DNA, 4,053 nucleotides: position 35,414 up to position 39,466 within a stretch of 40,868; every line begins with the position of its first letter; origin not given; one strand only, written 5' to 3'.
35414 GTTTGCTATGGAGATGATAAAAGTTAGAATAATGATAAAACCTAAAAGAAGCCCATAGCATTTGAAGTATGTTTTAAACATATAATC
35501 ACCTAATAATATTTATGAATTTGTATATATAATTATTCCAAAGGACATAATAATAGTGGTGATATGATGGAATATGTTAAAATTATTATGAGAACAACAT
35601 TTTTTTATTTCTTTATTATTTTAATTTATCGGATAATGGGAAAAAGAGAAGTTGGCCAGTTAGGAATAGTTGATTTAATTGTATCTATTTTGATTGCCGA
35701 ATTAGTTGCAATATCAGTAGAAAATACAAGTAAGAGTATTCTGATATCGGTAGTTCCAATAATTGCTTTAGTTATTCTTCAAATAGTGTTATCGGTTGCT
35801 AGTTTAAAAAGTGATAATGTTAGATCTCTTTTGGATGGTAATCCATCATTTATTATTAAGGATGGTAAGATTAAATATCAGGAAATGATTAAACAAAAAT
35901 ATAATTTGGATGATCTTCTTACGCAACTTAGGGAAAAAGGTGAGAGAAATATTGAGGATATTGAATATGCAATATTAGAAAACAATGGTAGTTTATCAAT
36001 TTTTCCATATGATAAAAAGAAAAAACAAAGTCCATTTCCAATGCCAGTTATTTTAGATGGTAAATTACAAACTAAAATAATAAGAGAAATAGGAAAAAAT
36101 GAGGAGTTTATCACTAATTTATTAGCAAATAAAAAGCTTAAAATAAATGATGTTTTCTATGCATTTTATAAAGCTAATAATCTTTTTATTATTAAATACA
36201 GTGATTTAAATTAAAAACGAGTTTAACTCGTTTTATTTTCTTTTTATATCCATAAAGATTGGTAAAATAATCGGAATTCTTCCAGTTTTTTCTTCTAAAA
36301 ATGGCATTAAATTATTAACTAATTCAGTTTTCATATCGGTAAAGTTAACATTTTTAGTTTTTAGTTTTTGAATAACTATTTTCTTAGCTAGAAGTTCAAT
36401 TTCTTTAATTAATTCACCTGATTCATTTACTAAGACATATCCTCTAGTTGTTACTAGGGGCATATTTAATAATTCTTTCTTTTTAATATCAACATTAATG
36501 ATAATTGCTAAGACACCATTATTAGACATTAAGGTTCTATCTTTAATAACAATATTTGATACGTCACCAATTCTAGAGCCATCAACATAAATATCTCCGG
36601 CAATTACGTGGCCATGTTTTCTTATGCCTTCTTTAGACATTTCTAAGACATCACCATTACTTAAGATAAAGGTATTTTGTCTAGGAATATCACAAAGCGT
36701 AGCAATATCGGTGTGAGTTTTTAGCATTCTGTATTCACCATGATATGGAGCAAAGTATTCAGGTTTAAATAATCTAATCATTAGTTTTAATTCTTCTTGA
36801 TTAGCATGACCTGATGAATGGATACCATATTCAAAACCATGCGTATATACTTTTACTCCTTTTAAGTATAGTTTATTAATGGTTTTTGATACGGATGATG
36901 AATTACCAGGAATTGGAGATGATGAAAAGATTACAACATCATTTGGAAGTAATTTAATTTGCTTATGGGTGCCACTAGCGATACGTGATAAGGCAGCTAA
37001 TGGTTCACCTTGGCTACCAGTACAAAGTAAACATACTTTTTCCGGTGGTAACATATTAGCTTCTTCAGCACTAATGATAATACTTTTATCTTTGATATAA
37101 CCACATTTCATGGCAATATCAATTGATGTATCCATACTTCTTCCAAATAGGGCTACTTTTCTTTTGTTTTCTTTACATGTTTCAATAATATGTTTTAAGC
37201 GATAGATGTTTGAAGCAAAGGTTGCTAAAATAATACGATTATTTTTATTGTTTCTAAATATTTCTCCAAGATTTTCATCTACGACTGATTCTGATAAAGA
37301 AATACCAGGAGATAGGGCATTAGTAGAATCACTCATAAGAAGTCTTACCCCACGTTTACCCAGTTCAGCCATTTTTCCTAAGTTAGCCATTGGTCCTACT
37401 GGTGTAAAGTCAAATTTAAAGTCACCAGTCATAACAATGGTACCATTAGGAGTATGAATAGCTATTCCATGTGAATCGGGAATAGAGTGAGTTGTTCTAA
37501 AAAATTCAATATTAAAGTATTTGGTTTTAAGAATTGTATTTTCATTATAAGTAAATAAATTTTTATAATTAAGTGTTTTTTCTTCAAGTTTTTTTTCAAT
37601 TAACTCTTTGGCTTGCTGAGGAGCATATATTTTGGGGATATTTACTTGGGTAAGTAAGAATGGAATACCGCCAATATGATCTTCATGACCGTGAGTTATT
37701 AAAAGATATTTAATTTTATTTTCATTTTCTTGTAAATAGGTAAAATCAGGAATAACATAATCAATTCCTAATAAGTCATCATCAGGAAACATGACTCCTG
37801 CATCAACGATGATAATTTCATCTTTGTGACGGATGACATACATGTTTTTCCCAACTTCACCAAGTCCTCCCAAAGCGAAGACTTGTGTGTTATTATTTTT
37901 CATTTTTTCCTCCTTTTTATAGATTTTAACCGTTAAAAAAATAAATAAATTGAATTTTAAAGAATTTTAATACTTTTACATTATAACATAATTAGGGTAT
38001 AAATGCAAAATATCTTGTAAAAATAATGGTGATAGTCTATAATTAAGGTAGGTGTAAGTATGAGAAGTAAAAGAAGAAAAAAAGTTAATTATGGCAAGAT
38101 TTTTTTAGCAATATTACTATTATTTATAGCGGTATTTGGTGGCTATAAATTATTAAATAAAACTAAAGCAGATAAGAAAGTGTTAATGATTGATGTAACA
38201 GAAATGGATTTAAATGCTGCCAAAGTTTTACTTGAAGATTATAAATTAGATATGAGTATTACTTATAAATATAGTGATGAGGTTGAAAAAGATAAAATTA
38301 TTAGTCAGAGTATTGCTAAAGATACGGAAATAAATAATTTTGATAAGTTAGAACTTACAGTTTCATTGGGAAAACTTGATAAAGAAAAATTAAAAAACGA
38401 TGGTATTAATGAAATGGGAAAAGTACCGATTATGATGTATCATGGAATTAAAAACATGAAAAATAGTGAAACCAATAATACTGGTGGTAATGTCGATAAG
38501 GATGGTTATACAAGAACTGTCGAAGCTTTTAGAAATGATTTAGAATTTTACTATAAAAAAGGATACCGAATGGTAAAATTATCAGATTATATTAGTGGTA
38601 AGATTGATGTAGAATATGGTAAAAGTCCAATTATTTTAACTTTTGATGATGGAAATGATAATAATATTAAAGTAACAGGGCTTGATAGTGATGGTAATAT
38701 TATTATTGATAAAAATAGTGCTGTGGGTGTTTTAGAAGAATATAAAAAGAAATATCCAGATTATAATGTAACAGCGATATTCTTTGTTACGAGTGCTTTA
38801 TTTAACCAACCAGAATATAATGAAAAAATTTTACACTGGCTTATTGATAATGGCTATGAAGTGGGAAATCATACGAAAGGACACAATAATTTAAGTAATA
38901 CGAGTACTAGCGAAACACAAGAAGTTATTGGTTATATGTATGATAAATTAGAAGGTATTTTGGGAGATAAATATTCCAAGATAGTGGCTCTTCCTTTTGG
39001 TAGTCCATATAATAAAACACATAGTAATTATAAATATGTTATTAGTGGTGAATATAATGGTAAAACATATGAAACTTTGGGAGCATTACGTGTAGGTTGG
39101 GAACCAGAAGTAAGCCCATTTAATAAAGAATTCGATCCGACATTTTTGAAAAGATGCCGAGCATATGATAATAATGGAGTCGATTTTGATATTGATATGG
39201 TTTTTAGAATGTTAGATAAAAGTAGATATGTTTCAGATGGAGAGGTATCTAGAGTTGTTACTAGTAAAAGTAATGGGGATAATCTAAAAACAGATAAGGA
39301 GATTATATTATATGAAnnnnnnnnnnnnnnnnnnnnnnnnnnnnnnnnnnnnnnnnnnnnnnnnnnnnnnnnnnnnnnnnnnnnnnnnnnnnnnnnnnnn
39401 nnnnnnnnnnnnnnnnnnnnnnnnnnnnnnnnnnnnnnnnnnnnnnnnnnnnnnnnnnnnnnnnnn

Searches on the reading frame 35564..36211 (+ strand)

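Call 72: search_protein_families(library=pfam, proteins=[window:35564-36211:+], max_evalue=0.1)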
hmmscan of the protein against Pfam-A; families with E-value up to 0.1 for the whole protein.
window:35564-36211:+ (216 aa): 1 family
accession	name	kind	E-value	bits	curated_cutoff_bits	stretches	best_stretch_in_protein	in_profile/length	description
PF04239.17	DUF421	-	6.7e-35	119.8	23.6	1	81-202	1-128/129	YetF C-terminal domain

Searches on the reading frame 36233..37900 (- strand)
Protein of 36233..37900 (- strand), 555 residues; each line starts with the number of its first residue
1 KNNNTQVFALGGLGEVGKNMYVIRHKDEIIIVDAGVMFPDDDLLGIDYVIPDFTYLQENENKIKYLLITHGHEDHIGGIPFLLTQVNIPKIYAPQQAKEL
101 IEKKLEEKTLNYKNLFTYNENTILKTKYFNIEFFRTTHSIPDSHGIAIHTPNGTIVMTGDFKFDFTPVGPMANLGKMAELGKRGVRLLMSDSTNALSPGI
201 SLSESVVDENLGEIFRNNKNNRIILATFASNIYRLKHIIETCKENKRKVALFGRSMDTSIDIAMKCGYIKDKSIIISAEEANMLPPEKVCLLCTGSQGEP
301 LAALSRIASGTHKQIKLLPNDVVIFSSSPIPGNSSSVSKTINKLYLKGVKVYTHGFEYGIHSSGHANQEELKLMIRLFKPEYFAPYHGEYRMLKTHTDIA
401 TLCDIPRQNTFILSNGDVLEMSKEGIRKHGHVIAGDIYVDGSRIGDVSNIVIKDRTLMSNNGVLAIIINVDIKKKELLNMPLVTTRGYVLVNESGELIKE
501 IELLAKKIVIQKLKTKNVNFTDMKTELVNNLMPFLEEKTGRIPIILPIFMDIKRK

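Call 72: search_protein_families(library=pfam, proteins=[window:36233-37900:-], max_evalue=0.1)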
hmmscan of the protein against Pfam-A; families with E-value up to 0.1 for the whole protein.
window:36233-37900:- (555 aa): 7 families
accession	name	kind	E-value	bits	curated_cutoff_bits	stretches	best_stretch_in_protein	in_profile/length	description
PF22505.1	RNase_J_b_CASP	-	2.4e-49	166.7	27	1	221-344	2-126/126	Ribonuclease J, beta-CASP domain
PF17770.6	RNase_J_C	-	2.3e-18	67.5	23.8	1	451-552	1-102/102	Ribonuclease J C-terminal domain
PF00753.33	Lactamase_B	-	8.1e-17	62.2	22.7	1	14-163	2-152/196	Metallo-beta-lactamase superfamily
PF07521.17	RMMBL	-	1e-09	38.7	21.6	1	357-397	9-49/63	Zn-dependent metallo-hydrolase RNA specificity domain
PF12706.13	Lactamase_B_2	-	1.6e-07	31.5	27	1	59-162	27-144/200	Beta-lactamase superfamily domain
PF19583.5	ODP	-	0.02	15.2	27.2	1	18-161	3-136/194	ODP family beta lactamase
PF02112.21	PDEase_II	-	0.028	14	23.7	1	57-94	77-109/340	cAMP phosphodiesterases class-II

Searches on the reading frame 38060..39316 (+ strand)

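Call 72: search_protein_families(library=pfam, proteins=[window:38060-39316:+], max_evalue=0.1)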
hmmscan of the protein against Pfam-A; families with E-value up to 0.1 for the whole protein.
window:38060-39316:+ (419 aa): 3 families
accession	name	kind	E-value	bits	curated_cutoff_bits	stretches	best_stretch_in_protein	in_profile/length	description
PF01522.26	Polysacc_deac_1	-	5.9e-12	46.1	23.1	1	186-321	4-112/124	Polysaccharide deacetylase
PF03793.24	PASTA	-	1.8e-09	37.9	23.2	1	43-102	3-63/64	PASTA domain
PF15158.11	TMEM249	-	0.036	14.3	25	0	55-98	130-173/184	Cation channel sperm-associated auxiliary subunit TMEM249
